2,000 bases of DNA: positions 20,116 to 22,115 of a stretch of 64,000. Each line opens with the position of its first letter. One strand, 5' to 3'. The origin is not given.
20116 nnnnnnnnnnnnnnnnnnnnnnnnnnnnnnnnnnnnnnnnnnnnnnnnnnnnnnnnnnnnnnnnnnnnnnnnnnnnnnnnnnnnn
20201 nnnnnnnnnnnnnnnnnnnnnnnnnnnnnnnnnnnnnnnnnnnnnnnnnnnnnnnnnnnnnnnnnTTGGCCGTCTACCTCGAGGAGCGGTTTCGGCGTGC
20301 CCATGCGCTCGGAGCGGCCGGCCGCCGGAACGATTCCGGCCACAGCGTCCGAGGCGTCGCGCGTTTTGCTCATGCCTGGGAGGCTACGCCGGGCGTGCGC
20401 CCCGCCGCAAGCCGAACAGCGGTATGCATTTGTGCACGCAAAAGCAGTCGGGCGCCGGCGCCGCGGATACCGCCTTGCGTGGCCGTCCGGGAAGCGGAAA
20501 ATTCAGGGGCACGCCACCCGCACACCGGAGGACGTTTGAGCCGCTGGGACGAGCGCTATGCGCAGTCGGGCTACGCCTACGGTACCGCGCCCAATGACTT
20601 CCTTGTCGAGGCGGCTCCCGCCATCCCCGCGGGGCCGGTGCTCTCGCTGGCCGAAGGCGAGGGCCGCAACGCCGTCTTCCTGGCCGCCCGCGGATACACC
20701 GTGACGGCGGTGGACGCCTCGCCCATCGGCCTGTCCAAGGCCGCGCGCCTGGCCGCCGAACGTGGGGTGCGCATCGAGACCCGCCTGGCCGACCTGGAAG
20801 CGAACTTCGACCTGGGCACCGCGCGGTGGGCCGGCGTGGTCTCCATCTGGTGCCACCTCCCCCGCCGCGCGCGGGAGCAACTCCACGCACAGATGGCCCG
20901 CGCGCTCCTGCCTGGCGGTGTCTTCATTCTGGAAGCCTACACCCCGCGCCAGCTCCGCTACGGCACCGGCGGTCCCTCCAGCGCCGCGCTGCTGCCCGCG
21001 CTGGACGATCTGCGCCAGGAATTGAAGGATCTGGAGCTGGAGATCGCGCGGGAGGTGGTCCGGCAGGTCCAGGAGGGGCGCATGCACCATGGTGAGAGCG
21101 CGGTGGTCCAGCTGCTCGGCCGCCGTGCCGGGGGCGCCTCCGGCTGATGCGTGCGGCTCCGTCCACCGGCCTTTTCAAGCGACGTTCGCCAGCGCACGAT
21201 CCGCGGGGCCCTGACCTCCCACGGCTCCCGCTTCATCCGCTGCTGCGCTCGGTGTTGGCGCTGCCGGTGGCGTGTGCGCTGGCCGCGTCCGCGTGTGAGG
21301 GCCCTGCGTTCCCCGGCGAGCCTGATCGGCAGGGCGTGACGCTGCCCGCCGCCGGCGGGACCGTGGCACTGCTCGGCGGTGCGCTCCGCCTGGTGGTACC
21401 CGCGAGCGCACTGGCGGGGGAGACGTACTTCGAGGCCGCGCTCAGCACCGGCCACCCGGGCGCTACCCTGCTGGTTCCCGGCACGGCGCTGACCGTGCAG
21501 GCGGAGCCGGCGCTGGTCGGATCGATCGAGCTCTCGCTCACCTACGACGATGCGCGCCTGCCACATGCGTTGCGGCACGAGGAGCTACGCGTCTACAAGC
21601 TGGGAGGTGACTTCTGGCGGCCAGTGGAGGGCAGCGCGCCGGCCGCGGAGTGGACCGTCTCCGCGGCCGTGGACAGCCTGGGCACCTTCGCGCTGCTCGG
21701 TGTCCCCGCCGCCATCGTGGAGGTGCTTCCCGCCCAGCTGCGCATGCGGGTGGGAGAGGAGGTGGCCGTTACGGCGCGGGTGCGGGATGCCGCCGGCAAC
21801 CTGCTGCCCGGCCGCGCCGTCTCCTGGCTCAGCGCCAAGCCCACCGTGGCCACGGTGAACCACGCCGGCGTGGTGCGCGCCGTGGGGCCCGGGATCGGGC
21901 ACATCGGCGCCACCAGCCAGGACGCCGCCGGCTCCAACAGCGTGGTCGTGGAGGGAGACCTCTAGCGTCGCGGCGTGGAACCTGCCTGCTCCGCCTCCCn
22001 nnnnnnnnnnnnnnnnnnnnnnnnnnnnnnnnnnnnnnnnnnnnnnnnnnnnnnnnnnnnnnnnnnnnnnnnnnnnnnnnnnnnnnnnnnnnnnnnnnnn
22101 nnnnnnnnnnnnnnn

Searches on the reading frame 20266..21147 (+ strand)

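Call 22: search_protein_families(library=pfam, proteins=[window:20266-21147:+], max_evalue=0.0001)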
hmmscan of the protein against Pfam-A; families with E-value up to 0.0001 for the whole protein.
window:20266-21147:+ (293 aa): 3 families
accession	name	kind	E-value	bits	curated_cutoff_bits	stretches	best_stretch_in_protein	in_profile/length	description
PF13649.12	Methyltransf_25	-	6.2e-13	49.7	27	1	125-218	1-97/97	Methyltransferase domain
PF08241.18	Methyltransf_11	-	4.7e-08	34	21.2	1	128-222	3-95/95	Methyltransferase domain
PF03848.20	TehB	-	5.7e-07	29.6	20.4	1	111-218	20-128/193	Tellurite resistance protein TehB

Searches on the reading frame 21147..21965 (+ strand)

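Call 22: search_protein_families(library=pfam, proteins=[window:21147-21965:+], max_evalue=0.0001)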
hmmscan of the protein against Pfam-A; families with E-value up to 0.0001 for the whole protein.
window:21147-21965:+ (272 aa): 1 family
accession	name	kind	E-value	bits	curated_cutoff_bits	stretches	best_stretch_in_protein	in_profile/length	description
PF02368.24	Big_2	-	2.5e-06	27.8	22.8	1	191-266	5-77/79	Bacterial Ig-like domain (group 2)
